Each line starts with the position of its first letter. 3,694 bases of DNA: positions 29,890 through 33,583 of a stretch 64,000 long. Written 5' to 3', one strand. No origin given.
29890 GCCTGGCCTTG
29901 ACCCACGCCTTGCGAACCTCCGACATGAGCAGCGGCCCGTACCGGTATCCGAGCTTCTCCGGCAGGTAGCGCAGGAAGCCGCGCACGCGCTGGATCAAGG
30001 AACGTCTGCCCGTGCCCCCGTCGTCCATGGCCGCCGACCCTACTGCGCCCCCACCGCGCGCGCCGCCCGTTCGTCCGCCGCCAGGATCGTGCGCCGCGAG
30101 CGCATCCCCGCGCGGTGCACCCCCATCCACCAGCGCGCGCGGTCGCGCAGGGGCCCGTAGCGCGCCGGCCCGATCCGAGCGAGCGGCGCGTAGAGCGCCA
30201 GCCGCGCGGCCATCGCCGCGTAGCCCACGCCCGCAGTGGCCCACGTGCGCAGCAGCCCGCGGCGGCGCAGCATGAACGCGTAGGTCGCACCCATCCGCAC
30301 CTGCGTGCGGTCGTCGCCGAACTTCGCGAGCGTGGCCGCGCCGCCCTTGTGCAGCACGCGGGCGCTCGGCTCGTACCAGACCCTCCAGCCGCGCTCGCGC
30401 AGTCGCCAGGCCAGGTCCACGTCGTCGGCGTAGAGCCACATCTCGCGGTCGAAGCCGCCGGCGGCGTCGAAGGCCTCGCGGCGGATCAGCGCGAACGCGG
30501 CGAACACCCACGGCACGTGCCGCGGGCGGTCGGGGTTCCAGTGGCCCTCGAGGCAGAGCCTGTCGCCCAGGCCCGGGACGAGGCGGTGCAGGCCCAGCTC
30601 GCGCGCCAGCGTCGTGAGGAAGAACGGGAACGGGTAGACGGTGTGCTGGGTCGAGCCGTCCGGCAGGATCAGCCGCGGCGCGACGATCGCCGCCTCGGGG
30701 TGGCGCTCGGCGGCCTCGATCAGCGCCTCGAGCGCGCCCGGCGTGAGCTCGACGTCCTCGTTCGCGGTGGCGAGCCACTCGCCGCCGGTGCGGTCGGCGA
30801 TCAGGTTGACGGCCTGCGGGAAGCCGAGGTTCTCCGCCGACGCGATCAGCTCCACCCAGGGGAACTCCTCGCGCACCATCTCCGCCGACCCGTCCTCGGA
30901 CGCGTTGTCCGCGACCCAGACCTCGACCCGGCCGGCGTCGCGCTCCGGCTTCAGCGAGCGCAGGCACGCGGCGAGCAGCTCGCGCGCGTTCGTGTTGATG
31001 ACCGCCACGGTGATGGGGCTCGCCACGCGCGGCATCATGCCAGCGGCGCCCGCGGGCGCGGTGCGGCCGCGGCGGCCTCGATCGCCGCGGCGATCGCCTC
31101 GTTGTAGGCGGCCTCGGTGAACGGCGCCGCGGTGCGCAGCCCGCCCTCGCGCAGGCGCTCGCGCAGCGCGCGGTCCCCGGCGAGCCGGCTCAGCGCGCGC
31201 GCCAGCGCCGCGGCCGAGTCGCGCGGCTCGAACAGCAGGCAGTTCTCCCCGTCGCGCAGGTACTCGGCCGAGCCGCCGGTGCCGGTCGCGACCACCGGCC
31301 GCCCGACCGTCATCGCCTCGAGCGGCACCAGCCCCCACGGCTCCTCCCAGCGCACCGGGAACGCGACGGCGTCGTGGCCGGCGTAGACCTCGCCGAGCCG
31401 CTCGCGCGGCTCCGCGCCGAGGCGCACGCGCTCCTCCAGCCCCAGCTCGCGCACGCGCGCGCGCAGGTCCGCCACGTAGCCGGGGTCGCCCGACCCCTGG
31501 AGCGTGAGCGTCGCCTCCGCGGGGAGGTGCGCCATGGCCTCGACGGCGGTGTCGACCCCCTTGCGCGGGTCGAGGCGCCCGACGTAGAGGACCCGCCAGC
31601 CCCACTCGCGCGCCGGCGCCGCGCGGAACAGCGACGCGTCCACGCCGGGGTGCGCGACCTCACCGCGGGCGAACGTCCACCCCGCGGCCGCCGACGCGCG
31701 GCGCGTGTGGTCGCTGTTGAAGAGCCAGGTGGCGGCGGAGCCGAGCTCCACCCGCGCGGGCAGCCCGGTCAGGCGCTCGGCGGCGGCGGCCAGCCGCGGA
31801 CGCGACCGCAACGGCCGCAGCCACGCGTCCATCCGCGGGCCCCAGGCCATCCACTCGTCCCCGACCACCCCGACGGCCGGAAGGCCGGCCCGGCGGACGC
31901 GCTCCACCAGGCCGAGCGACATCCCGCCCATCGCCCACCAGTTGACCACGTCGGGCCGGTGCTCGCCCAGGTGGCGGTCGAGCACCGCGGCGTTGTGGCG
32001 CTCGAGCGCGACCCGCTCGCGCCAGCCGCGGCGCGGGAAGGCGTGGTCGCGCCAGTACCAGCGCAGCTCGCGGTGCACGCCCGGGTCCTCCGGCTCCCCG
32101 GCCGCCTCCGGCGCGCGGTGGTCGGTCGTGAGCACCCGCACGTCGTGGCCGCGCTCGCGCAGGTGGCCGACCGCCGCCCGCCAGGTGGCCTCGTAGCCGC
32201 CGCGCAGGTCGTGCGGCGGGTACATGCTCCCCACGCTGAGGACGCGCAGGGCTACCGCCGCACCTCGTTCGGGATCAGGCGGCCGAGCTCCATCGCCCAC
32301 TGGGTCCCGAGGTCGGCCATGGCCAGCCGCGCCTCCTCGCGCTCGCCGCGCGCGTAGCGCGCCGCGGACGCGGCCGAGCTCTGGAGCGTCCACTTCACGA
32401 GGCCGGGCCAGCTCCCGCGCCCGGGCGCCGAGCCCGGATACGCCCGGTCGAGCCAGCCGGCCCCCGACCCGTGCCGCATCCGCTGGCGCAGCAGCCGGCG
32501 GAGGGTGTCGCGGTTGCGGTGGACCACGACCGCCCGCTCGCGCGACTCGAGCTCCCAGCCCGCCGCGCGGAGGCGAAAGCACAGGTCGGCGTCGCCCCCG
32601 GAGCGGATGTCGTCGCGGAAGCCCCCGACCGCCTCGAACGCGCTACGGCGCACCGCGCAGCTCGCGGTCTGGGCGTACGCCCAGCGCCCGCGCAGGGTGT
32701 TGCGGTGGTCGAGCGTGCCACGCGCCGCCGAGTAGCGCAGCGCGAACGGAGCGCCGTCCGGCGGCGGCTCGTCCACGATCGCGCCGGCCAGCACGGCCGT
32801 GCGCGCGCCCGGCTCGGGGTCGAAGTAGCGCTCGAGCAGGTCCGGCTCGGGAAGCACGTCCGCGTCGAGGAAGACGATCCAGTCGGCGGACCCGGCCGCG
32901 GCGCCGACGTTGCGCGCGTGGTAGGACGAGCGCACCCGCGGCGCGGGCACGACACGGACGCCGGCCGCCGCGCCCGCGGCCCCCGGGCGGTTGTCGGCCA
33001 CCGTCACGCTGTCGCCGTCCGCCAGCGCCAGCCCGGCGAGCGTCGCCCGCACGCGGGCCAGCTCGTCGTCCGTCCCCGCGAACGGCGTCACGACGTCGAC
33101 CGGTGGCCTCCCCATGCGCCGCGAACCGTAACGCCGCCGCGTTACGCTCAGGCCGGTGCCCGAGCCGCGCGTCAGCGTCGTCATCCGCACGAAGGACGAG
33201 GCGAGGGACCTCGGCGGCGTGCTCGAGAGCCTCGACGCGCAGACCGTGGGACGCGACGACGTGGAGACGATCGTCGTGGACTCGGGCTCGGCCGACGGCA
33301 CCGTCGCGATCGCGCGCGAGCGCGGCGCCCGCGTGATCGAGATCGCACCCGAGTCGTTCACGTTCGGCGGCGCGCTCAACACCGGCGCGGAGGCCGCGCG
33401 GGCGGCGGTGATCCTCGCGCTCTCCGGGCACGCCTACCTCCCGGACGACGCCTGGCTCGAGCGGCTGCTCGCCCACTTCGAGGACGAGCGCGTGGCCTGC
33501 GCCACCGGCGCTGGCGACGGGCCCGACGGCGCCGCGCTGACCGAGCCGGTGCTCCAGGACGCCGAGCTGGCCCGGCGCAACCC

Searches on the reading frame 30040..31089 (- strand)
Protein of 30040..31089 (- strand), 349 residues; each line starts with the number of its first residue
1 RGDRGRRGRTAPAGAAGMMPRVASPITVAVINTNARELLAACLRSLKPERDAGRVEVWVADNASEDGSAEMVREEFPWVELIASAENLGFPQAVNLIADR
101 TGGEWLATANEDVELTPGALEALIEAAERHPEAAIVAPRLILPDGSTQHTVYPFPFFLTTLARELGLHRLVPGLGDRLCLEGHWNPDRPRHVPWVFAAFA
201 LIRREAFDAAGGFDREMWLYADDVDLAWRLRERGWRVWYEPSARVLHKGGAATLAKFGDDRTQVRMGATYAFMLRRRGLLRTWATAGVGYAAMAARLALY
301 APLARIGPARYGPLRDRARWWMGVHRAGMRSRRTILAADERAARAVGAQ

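Call 8: search_protein_families(library=pfam, proteins=[window:30040-31089:-], max_evalue=0.001)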
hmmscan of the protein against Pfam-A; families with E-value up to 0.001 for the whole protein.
window:30040-31089:- (349 aa): 4 families
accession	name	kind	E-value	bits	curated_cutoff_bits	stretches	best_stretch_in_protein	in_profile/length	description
PF00535.33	Glycos_transf_2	-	3.1e-19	69.9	23.3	1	27-148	1-124/168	Glycosyl transferase family 2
PF13641.12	Glyco_tranf_2_3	-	3.4e-10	40.8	27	1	25-249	2-213/230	Glycosyltransferase like family 2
PF13632.12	Glyco_trans_2_3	-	4e-05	24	27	1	192-294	70-174/198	Glycosyl transferase family group 2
PF13506.12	Glyco_transf_21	-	0.00019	21.4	21.7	0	199-244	106-151/174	Glycosyl transferase family 21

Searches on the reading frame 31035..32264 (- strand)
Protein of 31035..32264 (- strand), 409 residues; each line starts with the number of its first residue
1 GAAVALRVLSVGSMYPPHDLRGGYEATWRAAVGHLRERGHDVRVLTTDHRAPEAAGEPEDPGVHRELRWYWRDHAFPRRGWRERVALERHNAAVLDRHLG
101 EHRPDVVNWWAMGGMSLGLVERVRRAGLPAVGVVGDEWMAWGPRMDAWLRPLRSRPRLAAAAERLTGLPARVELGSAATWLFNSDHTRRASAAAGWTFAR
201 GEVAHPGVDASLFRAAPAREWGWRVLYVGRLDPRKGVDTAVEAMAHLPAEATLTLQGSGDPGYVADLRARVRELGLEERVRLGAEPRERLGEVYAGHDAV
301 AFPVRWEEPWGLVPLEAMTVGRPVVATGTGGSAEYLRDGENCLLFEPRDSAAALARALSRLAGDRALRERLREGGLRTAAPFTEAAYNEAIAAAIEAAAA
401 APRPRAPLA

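Call 8: search_protein_families(library=pfam, proteins=[window:31035-32264:-], max_evalue=0.001)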
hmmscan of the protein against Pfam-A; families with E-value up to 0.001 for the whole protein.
window:31035-32264:- (409 aa): 6 families
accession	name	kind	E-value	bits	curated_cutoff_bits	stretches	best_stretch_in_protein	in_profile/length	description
PF00534.26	Glycos_transf_1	-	1.7e-30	106.3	26.4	1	222-375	15-169/172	Glycosyl transferases group 1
PF13692.12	Glyco_trans_1_4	-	1.9e-28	100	27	1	224-363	3-141/142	Glycosyl transferases group 1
PF20706.3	GT4-conflict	-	1e-11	44.9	26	1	205-339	178-323/385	Family 4 Glycosyltransferase in conflict systems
PF13439.12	Glyco_transf_4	-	1.2e-08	35.6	28.5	1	22-211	2-169/170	Glycosyltransferase Family 4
PF13579.12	Glyco_trans_4_4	-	7.4e-05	23.6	29.7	1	22-166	1-132/158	Glycosyl transferase 4-like domain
PF13524.12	Glyco_trans_1_2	-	0.00026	21.4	25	0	314-378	67-128/144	Glycosyl transferase-like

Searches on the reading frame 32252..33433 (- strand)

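Call 8: search_protein_families(library=pfam, proteins=[window:32252-33433:-], max_evalue=0.001)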
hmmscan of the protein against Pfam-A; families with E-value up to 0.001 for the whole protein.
window:32252-33433:- (393 aa): 4 families
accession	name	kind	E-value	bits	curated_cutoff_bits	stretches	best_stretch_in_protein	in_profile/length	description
PF13632.12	Glyco_trans_2_3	-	2.3e-09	37.8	27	1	185-325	1-143/198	Glycosyl transferase family group 2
PF13641.12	Glyco_tranf_2_3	-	4.4e-08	33.9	27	1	156-321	57-227/230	Glycosyltransferase like family 2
PF00535.33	Glycos_transf_2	-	2.7e-07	31.1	23.3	1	158-268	54-166/168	Glycosyl transferase family 2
PF13506.12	Glyco_transf_21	-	0.00074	19.5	21.7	0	179-320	27-171/174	Glycosyl transferase family 21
